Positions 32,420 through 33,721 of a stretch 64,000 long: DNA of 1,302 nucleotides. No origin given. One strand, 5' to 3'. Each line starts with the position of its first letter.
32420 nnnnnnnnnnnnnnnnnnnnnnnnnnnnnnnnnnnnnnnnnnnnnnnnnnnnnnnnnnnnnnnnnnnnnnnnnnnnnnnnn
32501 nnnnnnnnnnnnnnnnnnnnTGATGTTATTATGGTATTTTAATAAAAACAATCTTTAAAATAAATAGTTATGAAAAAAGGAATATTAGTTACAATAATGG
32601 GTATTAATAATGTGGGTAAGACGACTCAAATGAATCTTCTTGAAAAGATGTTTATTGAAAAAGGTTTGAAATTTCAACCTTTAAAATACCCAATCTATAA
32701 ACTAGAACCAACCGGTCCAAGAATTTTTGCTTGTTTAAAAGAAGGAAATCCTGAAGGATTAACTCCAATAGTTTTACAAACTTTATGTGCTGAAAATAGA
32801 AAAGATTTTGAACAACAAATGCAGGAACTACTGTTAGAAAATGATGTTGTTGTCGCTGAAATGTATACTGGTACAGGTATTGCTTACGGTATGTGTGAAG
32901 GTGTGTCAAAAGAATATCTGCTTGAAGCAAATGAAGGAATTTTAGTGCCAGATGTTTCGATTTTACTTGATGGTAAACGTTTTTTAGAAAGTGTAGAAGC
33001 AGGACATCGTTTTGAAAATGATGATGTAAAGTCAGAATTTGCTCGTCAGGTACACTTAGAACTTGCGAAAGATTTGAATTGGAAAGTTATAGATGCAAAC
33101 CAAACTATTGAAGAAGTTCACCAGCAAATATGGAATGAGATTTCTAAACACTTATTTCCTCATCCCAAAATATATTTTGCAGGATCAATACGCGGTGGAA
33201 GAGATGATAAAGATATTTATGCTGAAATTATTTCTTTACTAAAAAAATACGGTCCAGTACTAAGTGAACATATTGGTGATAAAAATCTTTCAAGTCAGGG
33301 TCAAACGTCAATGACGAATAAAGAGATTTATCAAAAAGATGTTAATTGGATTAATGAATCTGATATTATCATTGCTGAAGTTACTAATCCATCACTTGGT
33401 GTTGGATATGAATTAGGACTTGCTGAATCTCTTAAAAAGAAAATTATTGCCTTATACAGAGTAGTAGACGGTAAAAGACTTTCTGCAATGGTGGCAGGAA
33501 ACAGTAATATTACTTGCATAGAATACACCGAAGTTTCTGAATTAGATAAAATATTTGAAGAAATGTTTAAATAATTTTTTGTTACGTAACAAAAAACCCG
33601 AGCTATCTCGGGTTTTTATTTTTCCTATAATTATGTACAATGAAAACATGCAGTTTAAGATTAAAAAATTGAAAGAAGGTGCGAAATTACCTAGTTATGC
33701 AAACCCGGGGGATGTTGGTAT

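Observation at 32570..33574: dTMP-kinase-like P-loop kinase fused to a DNPH1/Rcl-like deoxynucleotide N-hydrolase domain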

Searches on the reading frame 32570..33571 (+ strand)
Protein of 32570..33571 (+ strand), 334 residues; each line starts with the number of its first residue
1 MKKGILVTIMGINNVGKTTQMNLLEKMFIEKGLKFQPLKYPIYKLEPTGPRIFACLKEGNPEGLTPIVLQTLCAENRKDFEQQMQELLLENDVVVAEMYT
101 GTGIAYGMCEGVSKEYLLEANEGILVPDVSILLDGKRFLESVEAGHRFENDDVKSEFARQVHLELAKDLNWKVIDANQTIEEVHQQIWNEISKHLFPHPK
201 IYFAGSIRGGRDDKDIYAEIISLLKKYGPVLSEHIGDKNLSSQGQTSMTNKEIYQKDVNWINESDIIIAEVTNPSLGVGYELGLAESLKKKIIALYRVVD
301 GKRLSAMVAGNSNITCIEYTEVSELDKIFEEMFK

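Call 3: search_protein_families(library=pfam, proteins=[window:32570-33571:+], max_evalue=1)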
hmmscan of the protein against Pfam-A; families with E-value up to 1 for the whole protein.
window:32570-33571:+ (334 aa): 5 families
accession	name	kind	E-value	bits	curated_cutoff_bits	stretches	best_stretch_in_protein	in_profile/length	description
PF05014.21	Nuc_deoxyrib_tr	-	6.3e-19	68.7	28.8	1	201-297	1-98/117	Nucleoside 2-deoxyribosyltransferase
PF02223.23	Thymidylate_kin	-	8.8e-19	68.3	27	1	11-187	3-185/185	Thymidylate kinase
PF13175.12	AAA_15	-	0.0011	19.2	32.1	1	6-252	25-215/374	AAA ATPase domain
PF21266.3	RRP4_S1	-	0.069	13.8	27.3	0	81-98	54-71/73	RRP4, S1 domain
PF03205.20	MobB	-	0.2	12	26.6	1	7-39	2-34/133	Molybdopterin guanine dinucleotide synthesis protein B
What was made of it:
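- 32570..33154 (+): Kinase domain (residues 1-195). It belongs to a short 'Patescibacteria-type' thymidylate-kinase-family group whose close relatives are 196-200-aa stand-alone proteins. PF02223 at 68.3 bits (call 3).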

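Call 4: search_protein_families(library=ncbifam, proteins=[window:32570-33571:+], max_evalue=1)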
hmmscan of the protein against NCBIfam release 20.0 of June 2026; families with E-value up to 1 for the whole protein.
window:32570-33571:+ (334 aa): 5 families
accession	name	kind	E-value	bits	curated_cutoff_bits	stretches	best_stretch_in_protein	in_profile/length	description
TIGR00041.1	DTMP_kinase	equivalog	3.5e-15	56.2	83.25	1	1-187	1-196/196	dTMP kinase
NF005923.0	PRK07933.1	equivalog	3.9e-08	32.9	193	1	6-109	2-106/213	dTMP kinase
TIGR03596.1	GTPase_YlqF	equivalog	0.092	12.1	208.2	1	3-26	117-140/276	ribosome biogenesis GTPase YlqF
TIGR00231.1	small_GTP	domain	0.31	10.8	42.5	0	3-26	2-25/164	GTP-binding protein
TIGR00064.1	ftsY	equivalog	0.88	8.8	260.7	1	3-34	78-109/279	signal recognition particle-docking protein FtsY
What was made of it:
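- On Thymidylate kinase (Tmk; PF02223 / TIGR00041): 56.2 bits against 83.25 (call 4).
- The kinase half misses the NCBIfam dTMP-kinase equivalog cut-off (56 bits against 83; call 4).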

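Call 10: search_solved_structures(query=window:32570-33571:+, max_evalue=0.01, show_alignments=4)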
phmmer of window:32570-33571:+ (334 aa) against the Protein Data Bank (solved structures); distinct sequences matched with E-value up to 0.01: 29.
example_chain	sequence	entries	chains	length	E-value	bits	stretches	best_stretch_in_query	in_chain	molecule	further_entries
2khz_A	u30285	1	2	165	5.7e-33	117.6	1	200-317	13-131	c-Myc-responsive protein Rcl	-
4fyh_A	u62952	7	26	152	2.4e-32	115.5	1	200-318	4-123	Deoxyribonucleoside 5'-monophosphate N-glycosidase | 2'-deoxynucleoside 5'-phosphate N-hydrolase 1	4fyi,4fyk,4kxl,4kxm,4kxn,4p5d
2klh_A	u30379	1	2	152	6.2e-32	114.2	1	200-318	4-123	c-Myc-responsive protein Rcl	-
9da1_A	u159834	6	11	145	1.2e-31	113.3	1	198-318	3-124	5-hydroxymethyl-dUMP N-hydrolase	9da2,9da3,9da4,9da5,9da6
8os9_A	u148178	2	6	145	1.2e-31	113.3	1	198-318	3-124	2'-deoxynucleoside 5'-phosphate N-hydrolase 1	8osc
9i3q_A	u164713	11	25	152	1.5e-31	112.9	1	198-318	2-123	5-hydroxymethyl-dUMP N-hydrolase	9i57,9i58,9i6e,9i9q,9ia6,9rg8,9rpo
4p5e_A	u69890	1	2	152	1.5e-31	112.9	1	198-318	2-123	2'-deoxynucleoside 5'-phosphate N-hydrolase 1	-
8qhr_A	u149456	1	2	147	2.6e-31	112.2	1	198-318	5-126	2'-deoxynucleoside 5'-phosphate N-hydrolase 1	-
8qhq_A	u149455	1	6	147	2.6e-31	112.2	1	198-318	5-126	2'-deoxynucleoside 5'-phosphate N-hydrolase 1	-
8rqd_C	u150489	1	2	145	4.3e-31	111.5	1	198-318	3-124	2'-deoxynucleoside 5'-phosphate N-hydrolase 1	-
8rps_C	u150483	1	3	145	5.9e-31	111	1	198-318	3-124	2'-deoxynucleoside 5'-phosphate N-hydrolase 1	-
8rpt_B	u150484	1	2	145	1.5e-30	109.7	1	198-318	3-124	2'-deoxynucleoside 5'-phosphate N-hydrolase 1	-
1e9c_A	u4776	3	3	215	1.5e-11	47.2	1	2-187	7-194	THYMIDYLATE KINASE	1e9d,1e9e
1e2d_A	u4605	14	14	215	4.8e-11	45.6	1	2-187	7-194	THYMIDYLATE KINASE | similar to THYMIDYLATE KINASE (DTMP KINASE) | Similar to deoxythymidylate kinase (thymidylate kinase)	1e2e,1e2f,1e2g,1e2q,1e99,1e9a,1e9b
1e98_A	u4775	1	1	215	5.3e-11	45.4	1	2-187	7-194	THYMIDYLATE KINASE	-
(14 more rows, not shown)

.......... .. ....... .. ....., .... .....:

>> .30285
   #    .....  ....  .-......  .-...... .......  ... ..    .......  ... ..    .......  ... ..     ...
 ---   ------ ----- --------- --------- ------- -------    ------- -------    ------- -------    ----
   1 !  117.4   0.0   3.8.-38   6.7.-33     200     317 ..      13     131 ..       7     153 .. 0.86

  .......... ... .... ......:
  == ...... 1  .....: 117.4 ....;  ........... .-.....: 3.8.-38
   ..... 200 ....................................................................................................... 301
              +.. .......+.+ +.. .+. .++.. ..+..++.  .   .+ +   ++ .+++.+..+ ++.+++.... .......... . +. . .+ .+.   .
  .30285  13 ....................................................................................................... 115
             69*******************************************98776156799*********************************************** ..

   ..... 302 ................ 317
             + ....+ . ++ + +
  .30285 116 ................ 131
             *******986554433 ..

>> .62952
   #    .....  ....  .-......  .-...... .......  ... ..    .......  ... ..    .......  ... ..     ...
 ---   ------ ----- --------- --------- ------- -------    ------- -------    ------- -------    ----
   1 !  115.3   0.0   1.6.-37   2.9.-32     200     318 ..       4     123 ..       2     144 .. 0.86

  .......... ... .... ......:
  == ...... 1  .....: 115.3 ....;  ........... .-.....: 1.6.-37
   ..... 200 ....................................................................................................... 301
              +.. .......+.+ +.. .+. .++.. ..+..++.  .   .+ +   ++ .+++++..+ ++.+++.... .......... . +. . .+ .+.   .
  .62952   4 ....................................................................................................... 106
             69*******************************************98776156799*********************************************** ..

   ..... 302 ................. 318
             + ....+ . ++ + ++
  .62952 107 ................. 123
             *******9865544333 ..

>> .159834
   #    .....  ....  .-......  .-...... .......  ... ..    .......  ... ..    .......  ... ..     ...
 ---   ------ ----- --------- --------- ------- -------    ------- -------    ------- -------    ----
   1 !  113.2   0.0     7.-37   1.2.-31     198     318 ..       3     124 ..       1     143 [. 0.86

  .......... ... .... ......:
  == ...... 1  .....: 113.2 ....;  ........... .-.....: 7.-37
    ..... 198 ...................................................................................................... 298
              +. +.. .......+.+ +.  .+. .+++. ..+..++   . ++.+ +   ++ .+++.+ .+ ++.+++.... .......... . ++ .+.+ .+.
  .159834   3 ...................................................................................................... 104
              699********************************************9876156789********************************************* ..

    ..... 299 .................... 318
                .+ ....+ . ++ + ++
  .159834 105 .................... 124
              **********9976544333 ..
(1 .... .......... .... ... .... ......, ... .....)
